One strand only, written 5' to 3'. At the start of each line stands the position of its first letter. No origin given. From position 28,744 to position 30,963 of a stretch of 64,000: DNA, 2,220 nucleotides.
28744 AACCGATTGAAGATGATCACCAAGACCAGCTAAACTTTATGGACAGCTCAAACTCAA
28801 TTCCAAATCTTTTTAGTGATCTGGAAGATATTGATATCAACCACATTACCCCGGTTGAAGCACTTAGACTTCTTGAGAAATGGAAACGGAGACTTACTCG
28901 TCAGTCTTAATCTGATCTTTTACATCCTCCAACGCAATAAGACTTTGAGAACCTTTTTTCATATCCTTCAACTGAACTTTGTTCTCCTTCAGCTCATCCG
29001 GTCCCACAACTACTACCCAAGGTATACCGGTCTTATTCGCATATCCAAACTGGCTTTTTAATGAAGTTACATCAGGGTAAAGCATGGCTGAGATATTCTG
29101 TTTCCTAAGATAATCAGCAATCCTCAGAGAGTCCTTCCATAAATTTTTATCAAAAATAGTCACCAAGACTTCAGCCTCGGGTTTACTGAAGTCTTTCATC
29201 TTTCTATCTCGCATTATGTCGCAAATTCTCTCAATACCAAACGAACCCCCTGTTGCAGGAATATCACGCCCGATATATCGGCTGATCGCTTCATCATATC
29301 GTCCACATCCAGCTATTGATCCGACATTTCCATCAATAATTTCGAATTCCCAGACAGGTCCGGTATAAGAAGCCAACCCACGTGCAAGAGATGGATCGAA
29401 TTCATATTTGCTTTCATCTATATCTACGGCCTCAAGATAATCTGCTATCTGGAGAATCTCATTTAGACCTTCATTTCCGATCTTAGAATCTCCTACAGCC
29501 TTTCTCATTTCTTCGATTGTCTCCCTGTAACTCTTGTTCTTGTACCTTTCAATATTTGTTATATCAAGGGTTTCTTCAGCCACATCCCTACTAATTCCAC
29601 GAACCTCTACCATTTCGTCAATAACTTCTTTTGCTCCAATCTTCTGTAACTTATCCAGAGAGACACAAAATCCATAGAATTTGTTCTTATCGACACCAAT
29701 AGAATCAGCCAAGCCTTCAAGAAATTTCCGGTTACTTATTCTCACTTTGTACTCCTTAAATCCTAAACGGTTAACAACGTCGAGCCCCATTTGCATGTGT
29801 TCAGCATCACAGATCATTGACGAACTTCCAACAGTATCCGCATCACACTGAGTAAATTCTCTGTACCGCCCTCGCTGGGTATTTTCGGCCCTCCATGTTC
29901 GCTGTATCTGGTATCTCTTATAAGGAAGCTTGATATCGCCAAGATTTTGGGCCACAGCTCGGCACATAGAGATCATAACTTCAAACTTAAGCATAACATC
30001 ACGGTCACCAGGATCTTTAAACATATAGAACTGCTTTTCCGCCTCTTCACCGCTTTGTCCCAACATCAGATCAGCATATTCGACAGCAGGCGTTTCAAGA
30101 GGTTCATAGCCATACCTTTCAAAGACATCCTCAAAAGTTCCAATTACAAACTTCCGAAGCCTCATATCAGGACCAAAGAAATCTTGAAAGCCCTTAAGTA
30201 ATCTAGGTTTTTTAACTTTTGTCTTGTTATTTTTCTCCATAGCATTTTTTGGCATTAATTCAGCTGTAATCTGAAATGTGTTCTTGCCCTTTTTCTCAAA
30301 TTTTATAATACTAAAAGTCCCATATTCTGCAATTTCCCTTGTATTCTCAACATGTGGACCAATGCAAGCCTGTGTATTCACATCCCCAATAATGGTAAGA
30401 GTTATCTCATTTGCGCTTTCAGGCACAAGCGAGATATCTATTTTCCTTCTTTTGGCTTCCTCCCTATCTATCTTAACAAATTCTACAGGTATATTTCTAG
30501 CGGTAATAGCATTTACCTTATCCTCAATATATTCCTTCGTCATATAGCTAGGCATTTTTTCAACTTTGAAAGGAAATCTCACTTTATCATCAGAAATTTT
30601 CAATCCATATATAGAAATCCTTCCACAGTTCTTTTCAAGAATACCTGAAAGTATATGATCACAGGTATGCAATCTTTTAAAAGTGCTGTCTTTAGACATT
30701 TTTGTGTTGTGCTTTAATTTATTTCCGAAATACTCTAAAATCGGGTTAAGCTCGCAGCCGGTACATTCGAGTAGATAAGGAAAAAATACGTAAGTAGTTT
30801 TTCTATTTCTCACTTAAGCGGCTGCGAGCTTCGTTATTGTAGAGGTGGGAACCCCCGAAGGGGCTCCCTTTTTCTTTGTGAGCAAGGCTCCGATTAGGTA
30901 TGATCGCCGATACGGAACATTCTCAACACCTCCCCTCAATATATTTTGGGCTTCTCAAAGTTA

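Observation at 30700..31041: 342-nt structured region between tRNA-His and hisS, with strand-specific G-U support for minus-strand RNA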

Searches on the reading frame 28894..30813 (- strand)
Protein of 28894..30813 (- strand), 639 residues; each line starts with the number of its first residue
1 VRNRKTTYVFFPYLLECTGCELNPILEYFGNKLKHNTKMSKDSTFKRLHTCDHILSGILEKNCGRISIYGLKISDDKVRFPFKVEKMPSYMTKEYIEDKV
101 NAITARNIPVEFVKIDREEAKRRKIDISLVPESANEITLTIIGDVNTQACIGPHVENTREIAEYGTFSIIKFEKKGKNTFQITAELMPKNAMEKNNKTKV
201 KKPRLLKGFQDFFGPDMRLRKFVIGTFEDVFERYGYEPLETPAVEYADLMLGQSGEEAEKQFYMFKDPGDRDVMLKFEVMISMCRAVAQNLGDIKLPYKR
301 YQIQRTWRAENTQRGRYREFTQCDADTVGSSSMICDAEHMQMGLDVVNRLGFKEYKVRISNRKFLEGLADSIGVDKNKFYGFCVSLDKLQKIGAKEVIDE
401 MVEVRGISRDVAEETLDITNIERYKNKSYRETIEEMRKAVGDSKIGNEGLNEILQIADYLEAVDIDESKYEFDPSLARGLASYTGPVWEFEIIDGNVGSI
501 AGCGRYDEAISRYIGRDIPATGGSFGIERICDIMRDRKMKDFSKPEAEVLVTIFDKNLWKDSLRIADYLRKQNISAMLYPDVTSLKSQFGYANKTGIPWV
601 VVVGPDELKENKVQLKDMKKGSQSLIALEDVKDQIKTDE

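Call 5: search_protein_families(library=pfam, proteins=[window:28894-30813:-])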
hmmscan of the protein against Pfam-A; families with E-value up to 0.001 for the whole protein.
window:28894-30813:- (639 aa): 5 families
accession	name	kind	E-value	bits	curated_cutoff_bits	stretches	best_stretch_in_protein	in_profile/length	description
PF13393.11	tRNA-synt_His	-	4e-36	125.3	25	1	208-530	1-308/308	Histidyl-tRNA synthetase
PF03129.25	HGTP_anticodon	-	7.2e-14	52.2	21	1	549-636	2-92/94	Anticodon binding domain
PF00587.30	tRNA-synt_2b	-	4.7e-08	33.7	29.3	1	263-390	1-110/179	tRNA synthetase class II core domain (G, H, P, S and T)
PF07973.19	tRNA_SAD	-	1.1e-07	32.1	24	1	142-179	6-40/44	Threonyl and Alanyl tRNA synthetase second additional domain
PF00152.25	tRNA-synt_2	-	0.00015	21.4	25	1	216-327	21-121/308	tRNA synthetases class II (D, K and N)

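Call 12: find_homologous_proteins(query=window:28897-30699:-)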
Query window:28897-30699:- (601 aa): 5733 proteins with E <= 0.001 among 8000 candidates; the best 120 are listed.
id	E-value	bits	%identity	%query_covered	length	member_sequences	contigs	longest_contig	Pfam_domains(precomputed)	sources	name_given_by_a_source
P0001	0.0e+0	1357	100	100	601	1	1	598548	PF13393.12,PF03129.26,PF00587.31,PF07973.20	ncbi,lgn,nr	ncbi:histidine--tRNA ligase [Candidatus Dojkabacteria bacterium]|nr:histidine--tRNA ligase [Candidat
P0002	1.5e-237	808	59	99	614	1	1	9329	PF13393.12,PF03129.26,PF00587.31,PF07973.20,PF00152.26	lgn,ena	-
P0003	4.1e-227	774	57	99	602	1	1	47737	PF13393.12,PF03129.26,PF00587.31,PF07973.20,PF00152.26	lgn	-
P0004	1.9e-201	689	66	73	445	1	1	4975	PF13393.12,PF03129.26,PF00587.31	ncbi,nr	ncbi:MAG: histidine--tRNA ligase [Patescibacteria group bacterium]|nr:histidine--tRNA ligase [Patesc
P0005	6.1e-193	661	66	74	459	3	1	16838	PF13393.12,PF03129.26,PF00587.31,PF00152.26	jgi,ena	-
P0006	1.6e-191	656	65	72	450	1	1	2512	PF13393.12,PF03129.26,PF00587.31,PF00152.26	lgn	-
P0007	4.0e-190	651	63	74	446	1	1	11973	PF12745.13,PF13393.12,PF03129.26,PF00587.31,PF00152.26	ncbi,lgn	-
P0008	7.7e-190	650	64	74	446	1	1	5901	PF13393.12,PF03129.26,PF00587.31,PF00152.26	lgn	-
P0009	1.1e-189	650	65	73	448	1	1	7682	PF13393.12,PF03129.26,PF00587.31,PF00152.26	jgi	-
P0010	1.1e-188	647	62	73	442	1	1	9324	PF13393.12,PF03129.26,PF00587.31,PF00152.26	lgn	-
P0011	8.6e-188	644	63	73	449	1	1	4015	PF13393.12,PF03129.26,PF00587.31,PF00152.26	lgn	-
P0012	2.1e-187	642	50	97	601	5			PF13393.12,PF03129.26,PF00587.31,PF07973.20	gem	-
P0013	2.7e-186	639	65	70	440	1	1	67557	PF13393.12,PF03129.26,PF00587.31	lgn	-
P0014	2.9e-184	632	62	74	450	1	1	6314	PF13393.12,PF03129.26,PF00587.31,PF00152.26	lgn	-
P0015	8.2e-183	627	63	72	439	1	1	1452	PF13393.12,PF03129.26,PF00587.31,PF00152.26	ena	-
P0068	5.1e-163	562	45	99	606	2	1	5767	PF13393.12,PF03129.26,PF00587.31,PF07973.20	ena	-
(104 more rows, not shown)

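Call 13: find_encoding_contigs(protein=P0002, flank=3000, max_places=3)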
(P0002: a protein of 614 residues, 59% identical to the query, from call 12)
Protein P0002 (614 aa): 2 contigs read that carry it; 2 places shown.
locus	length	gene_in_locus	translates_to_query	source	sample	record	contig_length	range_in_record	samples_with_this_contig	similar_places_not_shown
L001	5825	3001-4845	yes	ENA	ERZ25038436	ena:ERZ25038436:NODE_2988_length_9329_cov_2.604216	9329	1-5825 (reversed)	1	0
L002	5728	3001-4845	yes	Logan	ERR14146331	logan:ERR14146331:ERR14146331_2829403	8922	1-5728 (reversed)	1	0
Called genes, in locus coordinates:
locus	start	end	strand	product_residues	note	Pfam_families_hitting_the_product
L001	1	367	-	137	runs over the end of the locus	-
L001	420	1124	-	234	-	-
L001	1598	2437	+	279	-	PF26317:CntK_N (weak)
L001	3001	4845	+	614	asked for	PF07973:tRNA_SAD, PF00152:tRNA-synt_2 (weak), PF13393:tRNA-synt_His, PF00587:tRNA-synt_2b (weak), PF03129:HGTP_anticodon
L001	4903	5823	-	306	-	?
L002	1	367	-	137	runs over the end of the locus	-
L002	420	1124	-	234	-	-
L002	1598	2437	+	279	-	PF26317:CntK_N (weak)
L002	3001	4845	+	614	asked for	PF07973:tRNA_SAD, PF00152:tRNA-synt_2 (weak), PF13393:tRNA-synt_His, PF00587:tRNA-synt_2b (weak), PF03129:HGTP_anticodon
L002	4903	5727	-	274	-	?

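Call 14: find_encoding_contigs(protein=P0003, flank=3000, max_places=3)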
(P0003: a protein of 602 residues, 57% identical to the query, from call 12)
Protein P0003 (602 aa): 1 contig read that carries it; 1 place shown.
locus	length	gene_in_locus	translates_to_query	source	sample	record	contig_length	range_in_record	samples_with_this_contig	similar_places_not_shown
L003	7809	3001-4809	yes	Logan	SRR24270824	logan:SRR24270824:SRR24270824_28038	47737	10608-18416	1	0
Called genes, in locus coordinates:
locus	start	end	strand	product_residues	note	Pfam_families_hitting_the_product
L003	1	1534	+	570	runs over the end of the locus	-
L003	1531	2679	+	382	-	PF00535:Glycos_transf_2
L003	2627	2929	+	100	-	PF03129:HGTP_anticodon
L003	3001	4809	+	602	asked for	PF07973:tRNA_SAD (faint), PF00152:tRNA-synt_2 (weak), PF13393:tRNA-synt_His, PF00587:tRNA-synt_2b (weak), PF03129:HGTP_anticodon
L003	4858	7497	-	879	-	PF01624:MutS_I, PF05188:MutS_II, PF05192:MutS_III, PF05190:MutS_IV, PF00488:MutS_V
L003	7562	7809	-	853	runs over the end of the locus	PF01326:PPDK_N, PF00391:PEP-utilizers, PF02896:PEP-utilizers_C (weak)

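Call 24: find_related_loci(query=A1, collection=genome_contigs, flank=2500)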
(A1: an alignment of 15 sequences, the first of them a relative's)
Query A1 (601 aa) in genome_contigs; peptide patterns used: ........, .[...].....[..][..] (x = any residue, [..] = any of these).
362 stretches matched a pattern; 352 encode a relative of the query (tblastn E <= 1e-3); the best 80 are kept; 80 distinct loci.
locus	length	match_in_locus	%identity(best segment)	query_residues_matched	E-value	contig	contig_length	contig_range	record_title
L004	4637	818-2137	59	153-593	1e-177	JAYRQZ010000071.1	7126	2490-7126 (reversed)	MAG: Candidatus Woesebacteria bacterium isolate XM1_ASGE3bin.17 k141_390070, whole genome shotgun sequence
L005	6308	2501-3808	59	164-597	1e-173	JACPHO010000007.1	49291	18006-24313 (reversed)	MAG: Candidatus Shapirobacteria bacterium isolate NC_groundwater_416_Ag_B-0.1um_40_33 GD18-4_B1_scaffold_1698652, whole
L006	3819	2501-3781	59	164-588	2e-174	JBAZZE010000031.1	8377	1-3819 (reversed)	MAG: Candidatus Shapirobacteria bacterium isolate SO_2017_GW1_99 NODE_31876_length_8377_cov_2.144121_OW334_2017, whole g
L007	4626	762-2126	53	148-592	3e-171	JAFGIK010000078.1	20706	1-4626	MAG: Candidatus Dojkabacteria bacterium isolate Zod_Metabat.200 k87_9144613, whole genome shotgun sequence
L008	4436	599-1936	56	153-597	3e-171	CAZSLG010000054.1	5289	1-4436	MAG TPA_asm: uncultured Gammaproteobacteria bacterium isolate SRP062349_co5_136 genome assembly, contig: NODE_11299_leng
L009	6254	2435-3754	56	161-599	6e-168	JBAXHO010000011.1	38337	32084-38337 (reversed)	MAG: bacterium isolate ELA325 MAG325_11, whole genome shotgun sequence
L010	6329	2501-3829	54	158-598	2e-164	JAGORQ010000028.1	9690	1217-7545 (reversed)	Candidatus Shapirobacteria bacterium isolate Gw_Eff_bin_278 Gw_Eff_18759_length_9690_cov_4.769006, whole genome shotgun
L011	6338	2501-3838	54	154-598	3e-164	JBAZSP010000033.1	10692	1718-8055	MAG: Candidatus Shapirobacteria bacterium isolate SO_2017_GW1_176 NODE_23059_length_10692_cov_1.209181_OW334_2017, whole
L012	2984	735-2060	54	154-597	1e-171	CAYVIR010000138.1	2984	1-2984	MAG TPA_asm: uncultured Candidatus Saccharibacteria bacterium isolate SRP286056_co2_143 genome assembly, contig: NODE_61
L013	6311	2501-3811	56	164-598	2e-160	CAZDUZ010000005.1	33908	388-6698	MAG TPA_asm: uncultured Candidatus Saccharibacteria bacterium isolate SRP239243_co2_395 genome assembly, contig: NODE_18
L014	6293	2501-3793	53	164-598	5e-160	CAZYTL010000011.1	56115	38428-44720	MAG TPA_asm: uncultured Gammaproteobacteria bacterium isolate SRP323688_co1_138 genome assembly, contig: NODE_1097_lengt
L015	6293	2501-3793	53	164-598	9e-159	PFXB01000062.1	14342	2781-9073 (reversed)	MAG: candidate division WWE3 bacterium CG_4_9_14_3_um_filter_43_9 CG_4_9_14_3_um_filter_150_scaffold_4458_c, whole genom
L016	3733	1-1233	57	179-585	7e-160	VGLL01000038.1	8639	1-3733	MAG: Candidatus Shapirobacteria bacterium isolate K_DeepCast_150m_m1_139 K_DeepCast_150m_m1_139_Ga0194126_10017069, whol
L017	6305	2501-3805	55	164-600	5e-155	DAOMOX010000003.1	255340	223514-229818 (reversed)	MAG TPA_asm: Candidatus Dojkabacteria bacterium isolate AMR_MDS_5875 NODE_24_length_255340_cov_26.809303, whole genome s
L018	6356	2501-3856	50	158-599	2e-154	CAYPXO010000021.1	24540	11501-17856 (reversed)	MAG TPA_asm: uncultured Pseudomonadales bacterium isolate SRP323688_co1_104 genome assembly, contig: NODE_3509_length_24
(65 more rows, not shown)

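Call 59: find_encoding_contigs(protein=P0068, flank=2500, max_places=2)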
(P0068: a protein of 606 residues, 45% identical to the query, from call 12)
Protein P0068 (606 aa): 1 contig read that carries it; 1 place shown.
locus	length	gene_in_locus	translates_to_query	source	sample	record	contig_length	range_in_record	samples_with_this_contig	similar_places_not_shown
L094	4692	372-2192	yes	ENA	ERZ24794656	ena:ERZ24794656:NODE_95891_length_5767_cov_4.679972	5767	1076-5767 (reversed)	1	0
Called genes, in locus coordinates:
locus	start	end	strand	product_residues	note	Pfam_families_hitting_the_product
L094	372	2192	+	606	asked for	PF07973:tRNA_SAD, PF13393:tRNA-synt_His, PF00587:tRNA-synt_2b (weak), PF03129:HGTP_anticodon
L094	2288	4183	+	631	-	PF18911:PKD_4 (weak), PF00801:PKD (weak), PF07495:Y_Y_Y (faint)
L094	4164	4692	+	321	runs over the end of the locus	PF00892:EamA, PF03151:TPT (faint), PF00892:EamA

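Call 60: find_encoding_contigs(protein=P0012, flank=2500, max_places=2)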
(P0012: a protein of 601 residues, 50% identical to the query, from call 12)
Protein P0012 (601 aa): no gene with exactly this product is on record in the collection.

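Call 73: find_encoding_contigs(protein=P0004, flank=2500, max_places=1)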
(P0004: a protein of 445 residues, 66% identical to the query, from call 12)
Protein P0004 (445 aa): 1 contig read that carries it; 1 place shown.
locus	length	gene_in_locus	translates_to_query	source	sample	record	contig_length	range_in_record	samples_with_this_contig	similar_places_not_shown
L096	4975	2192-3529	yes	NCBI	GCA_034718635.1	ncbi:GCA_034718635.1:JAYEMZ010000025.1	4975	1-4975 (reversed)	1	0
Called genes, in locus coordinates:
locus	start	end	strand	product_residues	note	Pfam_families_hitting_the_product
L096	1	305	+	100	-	PF10431:ClpB_D2-small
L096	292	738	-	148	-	-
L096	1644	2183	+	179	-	-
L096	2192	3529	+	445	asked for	PF13393:tRNA-synt_His, PF00587:tRNA-synt_2b, PF03129:HGTP_anticodon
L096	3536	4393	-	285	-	-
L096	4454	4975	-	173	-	PF00488:MutS_V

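Call 74: find_encoding_contigs(protein=P0005, flank=2500, max_places=1)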
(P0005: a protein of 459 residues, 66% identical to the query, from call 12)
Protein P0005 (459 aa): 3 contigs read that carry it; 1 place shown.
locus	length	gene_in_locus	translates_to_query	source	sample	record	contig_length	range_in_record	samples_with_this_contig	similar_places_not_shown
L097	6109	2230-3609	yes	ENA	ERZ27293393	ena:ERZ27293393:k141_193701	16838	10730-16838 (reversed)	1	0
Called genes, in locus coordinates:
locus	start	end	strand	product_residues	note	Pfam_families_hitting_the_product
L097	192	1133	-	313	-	-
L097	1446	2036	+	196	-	-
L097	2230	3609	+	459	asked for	PF00152:tRNA-synt_2 (weak), PF13393:tRNA-synt_His, PF00587:tRNA-synt_2b, PF03129:HGTP_anticodon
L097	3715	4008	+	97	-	-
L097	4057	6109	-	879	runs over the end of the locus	PF01624:MutS_I, PF05188:MutS_II, PF05192:MutS_III, PF05190:MutS_IV, PF00488:MutS_V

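Call 75: find_encoding_contigs(protein=P0013, flank=2500, max_places=1)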
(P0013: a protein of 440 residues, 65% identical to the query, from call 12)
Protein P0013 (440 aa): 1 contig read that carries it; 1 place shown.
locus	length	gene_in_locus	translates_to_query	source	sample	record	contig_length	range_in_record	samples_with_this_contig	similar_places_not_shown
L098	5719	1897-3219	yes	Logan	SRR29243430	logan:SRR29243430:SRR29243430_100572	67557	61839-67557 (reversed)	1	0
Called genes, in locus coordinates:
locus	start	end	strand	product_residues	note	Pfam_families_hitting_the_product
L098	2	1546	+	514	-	?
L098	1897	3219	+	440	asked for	PF13393:tRNA-synt_His, PF00587:tRNA-synt_2b, PF03129:HGTP_anticodon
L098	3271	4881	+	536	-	-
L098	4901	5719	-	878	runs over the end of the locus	PF01624:MutS_I, PF05188:MutS_II, PF05192:MutS_III, PF05190:MutS_IV, PF00488:MutS_V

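Call 76: find_encoding_contigs(protein=P0009, flank=2500, max_places=1)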
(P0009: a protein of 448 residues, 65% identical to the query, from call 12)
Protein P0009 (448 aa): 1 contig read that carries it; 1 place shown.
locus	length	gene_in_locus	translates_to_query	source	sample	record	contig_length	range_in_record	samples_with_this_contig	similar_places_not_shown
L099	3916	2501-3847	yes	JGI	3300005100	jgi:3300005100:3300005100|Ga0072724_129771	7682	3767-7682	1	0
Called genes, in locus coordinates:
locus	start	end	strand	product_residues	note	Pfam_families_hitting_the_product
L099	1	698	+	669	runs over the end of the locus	-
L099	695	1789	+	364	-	PF00535:Glycos_transf_2, PF10111:Glyco_tranf_2_2, PF13641:Glyco_tranf_2_3 (weak)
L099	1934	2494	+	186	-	-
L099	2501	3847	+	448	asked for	PF00152:tRNA-synt_2 (faint), PF13393:tRNA-synt_His, PF00587:tRNA-synt_2b, PF03129:HGTP_anticodon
